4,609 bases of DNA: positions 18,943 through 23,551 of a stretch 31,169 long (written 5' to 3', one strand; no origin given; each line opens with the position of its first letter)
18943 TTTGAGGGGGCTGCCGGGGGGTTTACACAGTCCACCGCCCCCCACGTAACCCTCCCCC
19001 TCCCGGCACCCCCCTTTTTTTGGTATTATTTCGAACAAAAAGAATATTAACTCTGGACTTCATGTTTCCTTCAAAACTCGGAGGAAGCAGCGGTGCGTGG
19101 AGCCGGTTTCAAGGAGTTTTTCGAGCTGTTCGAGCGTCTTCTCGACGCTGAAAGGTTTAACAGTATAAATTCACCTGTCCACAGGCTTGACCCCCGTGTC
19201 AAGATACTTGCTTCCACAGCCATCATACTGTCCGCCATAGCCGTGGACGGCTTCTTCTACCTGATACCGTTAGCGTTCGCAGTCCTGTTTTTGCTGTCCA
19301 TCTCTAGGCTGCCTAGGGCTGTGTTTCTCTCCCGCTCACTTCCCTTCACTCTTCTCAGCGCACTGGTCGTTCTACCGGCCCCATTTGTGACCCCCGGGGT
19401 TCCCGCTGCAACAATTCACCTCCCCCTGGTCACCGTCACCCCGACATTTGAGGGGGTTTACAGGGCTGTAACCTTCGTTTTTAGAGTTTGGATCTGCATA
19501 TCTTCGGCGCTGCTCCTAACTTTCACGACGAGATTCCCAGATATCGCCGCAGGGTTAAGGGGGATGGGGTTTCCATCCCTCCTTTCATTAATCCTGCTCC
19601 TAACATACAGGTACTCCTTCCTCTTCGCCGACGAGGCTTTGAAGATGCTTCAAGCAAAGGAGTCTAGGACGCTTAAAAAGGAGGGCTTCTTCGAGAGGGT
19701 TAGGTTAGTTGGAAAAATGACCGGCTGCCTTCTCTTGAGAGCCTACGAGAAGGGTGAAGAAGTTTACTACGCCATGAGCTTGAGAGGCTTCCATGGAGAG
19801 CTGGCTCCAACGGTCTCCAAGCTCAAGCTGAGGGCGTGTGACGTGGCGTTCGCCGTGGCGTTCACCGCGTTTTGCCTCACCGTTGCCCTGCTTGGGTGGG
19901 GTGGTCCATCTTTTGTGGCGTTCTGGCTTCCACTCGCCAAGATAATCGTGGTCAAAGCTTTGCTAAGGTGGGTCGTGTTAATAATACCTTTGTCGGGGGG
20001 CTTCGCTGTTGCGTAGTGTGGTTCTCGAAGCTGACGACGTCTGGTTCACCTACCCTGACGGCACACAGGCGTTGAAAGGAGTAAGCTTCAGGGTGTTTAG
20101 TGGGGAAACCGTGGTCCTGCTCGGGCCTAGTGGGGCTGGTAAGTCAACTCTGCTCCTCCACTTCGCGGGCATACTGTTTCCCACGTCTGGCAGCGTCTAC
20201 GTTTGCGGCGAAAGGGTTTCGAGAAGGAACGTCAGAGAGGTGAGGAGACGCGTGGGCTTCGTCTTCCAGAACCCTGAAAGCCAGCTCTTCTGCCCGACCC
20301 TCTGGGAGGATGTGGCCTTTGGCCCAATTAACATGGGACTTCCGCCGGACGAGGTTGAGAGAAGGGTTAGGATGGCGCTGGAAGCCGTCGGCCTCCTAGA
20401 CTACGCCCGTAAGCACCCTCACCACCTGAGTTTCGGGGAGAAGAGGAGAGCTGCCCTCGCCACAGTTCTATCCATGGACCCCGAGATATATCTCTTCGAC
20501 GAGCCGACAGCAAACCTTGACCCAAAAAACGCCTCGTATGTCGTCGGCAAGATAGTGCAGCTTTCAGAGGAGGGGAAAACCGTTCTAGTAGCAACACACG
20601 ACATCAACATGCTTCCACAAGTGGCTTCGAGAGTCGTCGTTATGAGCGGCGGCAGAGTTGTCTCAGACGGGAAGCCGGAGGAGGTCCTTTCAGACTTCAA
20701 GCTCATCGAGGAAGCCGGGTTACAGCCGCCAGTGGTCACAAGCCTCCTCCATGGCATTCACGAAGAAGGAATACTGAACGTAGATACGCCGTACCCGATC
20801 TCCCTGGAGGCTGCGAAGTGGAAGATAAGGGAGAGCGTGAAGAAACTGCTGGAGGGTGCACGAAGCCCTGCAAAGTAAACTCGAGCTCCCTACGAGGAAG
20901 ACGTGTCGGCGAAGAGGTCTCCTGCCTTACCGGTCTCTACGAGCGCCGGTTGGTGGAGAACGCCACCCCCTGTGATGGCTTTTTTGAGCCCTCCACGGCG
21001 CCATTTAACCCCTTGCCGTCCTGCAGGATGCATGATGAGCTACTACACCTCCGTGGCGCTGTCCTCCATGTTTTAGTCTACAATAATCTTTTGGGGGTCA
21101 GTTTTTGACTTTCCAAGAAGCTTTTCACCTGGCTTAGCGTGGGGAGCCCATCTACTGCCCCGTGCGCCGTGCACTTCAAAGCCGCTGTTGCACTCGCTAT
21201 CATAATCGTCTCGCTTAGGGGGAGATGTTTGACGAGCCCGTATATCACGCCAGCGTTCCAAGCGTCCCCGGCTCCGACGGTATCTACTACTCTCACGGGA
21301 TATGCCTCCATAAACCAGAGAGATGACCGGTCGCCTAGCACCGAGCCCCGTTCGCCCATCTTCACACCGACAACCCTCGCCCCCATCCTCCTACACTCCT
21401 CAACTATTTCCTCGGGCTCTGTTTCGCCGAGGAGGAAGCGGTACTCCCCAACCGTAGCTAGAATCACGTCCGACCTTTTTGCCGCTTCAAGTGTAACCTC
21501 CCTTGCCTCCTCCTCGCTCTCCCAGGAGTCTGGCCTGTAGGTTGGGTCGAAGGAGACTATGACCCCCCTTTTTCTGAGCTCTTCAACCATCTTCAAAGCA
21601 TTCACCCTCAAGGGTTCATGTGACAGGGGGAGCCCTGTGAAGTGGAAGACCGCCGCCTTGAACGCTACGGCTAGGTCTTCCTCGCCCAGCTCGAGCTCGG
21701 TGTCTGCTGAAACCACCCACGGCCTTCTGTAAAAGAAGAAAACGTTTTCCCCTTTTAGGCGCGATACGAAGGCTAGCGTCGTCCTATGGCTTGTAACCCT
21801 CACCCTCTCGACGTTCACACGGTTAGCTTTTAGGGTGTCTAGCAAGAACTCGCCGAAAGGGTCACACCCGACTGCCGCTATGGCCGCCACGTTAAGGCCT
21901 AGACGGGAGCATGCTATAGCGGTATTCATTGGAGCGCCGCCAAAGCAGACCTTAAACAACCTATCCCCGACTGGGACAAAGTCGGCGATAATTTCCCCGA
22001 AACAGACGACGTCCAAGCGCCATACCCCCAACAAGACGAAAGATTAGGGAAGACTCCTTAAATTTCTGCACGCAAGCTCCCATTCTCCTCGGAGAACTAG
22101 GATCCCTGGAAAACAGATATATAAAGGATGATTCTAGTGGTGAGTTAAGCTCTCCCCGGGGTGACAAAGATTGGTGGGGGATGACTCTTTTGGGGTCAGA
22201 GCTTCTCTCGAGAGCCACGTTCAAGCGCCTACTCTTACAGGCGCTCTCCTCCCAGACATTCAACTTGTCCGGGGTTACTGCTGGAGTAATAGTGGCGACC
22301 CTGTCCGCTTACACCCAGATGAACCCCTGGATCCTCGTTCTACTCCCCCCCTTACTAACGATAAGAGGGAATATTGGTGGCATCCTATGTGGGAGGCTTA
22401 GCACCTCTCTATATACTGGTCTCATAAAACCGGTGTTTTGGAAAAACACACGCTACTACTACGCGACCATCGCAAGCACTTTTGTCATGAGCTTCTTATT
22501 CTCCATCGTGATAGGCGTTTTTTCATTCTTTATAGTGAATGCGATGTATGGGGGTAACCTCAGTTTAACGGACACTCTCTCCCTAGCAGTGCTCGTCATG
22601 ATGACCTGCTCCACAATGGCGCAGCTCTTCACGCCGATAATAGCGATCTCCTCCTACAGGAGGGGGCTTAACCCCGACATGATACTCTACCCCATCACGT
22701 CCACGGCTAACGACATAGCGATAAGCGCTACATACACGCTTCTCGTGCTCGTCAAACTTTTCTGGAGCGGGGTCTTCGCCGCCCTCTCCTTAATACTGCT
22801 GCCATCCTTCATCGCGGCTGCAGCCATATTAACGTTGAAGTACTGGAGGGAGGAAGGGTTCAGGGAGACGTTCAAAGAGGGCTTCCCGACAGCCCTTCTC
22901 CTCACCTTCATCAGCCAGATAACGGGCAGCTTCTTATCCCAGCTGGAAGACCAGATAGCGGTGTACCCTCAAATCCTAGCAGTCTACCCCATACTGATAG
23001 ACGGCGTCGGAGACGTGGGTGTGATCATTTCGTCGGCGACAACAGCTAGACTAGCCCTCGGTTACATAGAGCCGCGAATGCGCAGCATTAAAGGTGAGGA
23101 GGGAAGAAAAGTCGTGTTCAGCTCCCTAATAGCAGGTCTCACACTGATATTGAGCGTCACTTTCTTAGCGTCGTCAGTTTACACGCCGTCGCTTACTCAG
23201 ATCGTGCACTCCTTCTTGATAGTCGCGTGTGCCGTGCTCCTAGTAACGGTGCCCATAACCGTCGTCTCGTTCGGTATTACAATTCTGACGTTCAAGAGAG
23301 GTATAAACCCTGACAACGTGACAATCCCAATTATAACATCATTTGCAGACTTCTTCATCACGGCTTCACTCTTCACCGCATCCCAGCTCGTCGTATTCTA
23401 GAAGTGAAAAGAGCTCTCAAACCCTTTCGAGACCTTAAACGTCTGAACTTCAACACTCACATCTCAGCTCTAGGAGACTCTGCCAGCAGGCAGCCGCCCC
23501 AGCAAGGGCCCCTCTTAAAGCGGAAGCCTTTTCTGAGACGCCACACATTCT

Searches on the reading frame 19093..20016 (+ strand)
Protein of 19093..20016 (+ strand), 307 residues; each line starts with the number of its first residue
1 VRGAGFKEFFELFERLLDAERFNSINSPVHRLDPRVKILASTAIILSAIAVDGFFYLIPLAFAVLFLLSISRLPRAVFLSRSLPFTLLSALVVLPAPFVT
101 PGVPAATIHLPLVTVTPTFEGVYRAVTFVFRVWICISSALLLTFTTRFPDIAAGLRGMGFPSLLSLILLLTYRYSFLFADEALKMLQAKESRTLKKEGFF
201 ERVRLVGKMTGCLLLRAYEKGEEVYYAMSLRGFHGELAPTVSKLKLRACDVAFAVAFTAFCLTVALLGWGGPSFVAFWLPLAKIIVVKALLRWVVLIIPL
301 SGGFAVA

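Call 6: search_protein_families(library=pfam, proteins=[window:19093-20016:+], max_evalue=0.01)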
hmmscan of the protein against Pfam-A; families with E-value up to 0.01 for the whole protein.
window:19093-20016:+ (307 aa): 1 family
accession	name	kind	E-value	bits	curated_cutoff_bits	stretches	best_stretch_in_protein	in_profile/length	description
PF02361.21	CbiQ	-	3e-40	138.6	25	1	26-235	2-210/216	Cobalt transport protein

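Call 48: search_protein_families(library=ncbifam, proteins=[window:19093-20016:+], max_evalue=0.01)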
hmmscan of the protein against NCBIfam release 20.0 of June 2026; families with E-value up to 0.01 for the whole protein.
window:19093-20016:+ (307 aa): 2 families
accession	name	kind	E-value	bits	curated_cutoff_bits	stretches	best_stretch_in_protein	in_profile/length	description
TIGR02454.1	ECF_T_CbiQ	equivalog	4.1e-41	141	111.8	1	32-231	1-200/200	cobalt ECF transporter T component CbiQ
NF012029.0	PRK15485.1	equivalog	6e-10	39.5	303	1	30-236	14-222/225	energy-coupling factor ABC transporter transmembrane protein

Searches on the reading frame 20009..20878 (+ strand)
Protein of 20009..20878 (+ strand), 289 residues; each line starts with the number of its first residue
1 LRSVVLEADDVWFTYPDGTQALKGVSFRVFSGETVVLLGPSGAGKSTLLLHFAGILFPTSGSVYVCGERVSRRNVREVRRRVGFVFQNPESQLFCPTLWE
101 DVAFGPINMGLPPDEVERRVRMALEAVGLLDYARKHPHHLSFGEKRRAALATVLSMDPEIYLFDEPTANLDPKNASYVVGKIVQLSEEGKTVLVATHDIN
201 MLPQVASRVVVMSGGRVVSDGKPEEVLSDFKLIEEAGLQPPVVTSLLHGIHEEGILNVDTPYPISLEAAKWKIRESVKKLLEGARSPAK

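Call 8: search_protein_families(library=pfam, proteins=[window:20009-20878:+], max_evalue=0.001)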
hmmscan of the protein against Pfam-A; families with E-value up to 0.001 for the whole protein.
window:20009-20878:+ (289 aa): 5 families
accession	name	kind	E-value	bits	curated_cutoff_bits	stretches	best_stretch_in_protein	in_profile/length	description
PF00005.33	ABC_tran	-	2.4e-30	106.3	25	1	22-168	1-137/137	ABC transporter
PF13304.12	AAA_21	-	1.1e-11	45.8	27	1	137-200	235-301/304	AAA domain, putative AbiEii toxin, Type IV TA system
PF02463.25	SMC_N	-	9.9e-07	28.8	40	1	130-211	127-211/220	RecF/RecN/SMC N terminal domain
PF13555.12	AAA_29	-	0.00038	20.6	27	0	30-59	20-49/61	P-loop containing region of AAA domain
PF03193.22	RsgA_GTPase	-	0.00096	19.4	30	0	29-52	103-126/174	RsgA GTPase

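Call 48: search_protein_families(library=ncbifam, proteins=[window:20009-20878:+], max_evalue=0.01)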
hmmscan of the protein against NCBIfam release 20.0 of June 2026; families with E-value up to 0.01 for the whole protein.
window:20009-20878:+ (289 aa): 188 families (the best 25 are shown)
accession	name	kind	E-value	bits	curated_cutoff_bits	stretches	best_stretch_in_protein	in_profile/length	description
NF010171.0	PRK13652.1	equivalog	3.3e-74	249.5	476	1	5-262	3-260/277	cobalt transporter ATP-binding subunit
TIGR04521.1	ECF_ATPase_2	equivalog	2.2e-72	243.5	330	1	9-258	4-264/279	energy-coupling factor transporter ATPase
TIGR04520.1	ECF_ATPase_1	equivalog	1.3e-70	237.9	315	1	7-255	2-252/269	energy-coupling factor transporter ATPase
NF010157.0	PRK13636.1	equivalog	5.2e-69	232.6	463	1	1-274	1-276/285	cobalt transporter ATP-binding subunit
TIGR01166.1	cbiO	subfamily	3.6e-66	222.3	211.8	1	15-201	1-189/190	cobalt ABC transporter, ATP-binding protein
NF010158.0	PRK13637.1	equivalog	3.8e-63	213.3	390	1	16-278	17-282/287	energy-coupling factor transporter ATPase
NF010156.0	PRK13635.1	equivalog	5e-61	206.3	392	1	3-258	3-259/279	energy-coupling factor ABC transporter ATP-binding protein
NF010170.0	PRK13651.1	equivalog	2.1e-56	191.2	432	2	73-255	98-281/308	cobalt transporter ATP-binding subunit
NF010155.0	PRK13634.1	equivalog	4.3e-55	187.1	413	1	16-260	17-267/290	energy-coupling factor ABC transporter ATP-binding protein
NF010153.0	PRK13631.1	equivalog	3.6e-50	170.7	463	1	20-249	40-286/320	cobalt transporter ATP-binding subunit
TIGR02673.1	FtsE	equivalog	1.3e-45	155.7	264.85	1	7-215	3-213/214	cell division ATP-binding protein FtsE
NF010159.0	PRK13638.1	equivalog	2.7e-44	151.5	489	1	6-246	2-243/271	energy-coupling factor ABC transporter ATP-binding protein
NF010167.0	PRK13648.1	subfamily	2.9e-44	151.4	241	1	4-243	6-246/269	energy-coupling factor transporter ATPase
NF010166.0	PRK13646.1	equivalog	1.4e-43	149.2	458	1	7-250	4-257/286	energy-coupling factor transporter ATPase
NF007027.0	PRK09493.1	equivalog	1.8e-42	145.3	379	1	19-229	14-226/240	glutamine ABC transporter ATP-binding protein GlnQ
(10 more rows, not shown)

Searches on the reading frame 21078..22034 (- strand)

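Call 9: search_protein_families(library=pfam, proteins=[window:21078-22034:-], max_evalue=0.001)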
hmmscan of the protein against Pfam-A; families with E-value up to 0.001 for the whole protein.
window:21078-22034:- (318 aa): 1 family
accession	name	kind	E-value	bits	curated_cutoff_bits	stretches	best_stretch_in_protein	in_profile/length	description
PF00294.29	PfkB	-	1.7e-52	179.1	25.8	1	8-299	3-301/302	pfkB family carbohydrate kinase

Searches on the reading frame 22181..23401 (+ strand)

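Call 9: search_protein_families(library=pfam, proteins=[window:22181-23401:+], max_evalue=0.001)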
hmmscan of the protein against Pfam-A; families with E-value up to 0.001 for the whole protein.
window:22181-23401:+ (406 aa): 1 family
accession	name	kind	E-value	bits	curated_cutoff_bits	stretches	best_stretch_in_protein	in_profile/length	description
PF01769.21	MgtE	-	1.3e-25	90.5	27.6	2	56-185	2-122/125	Divalent cation transporter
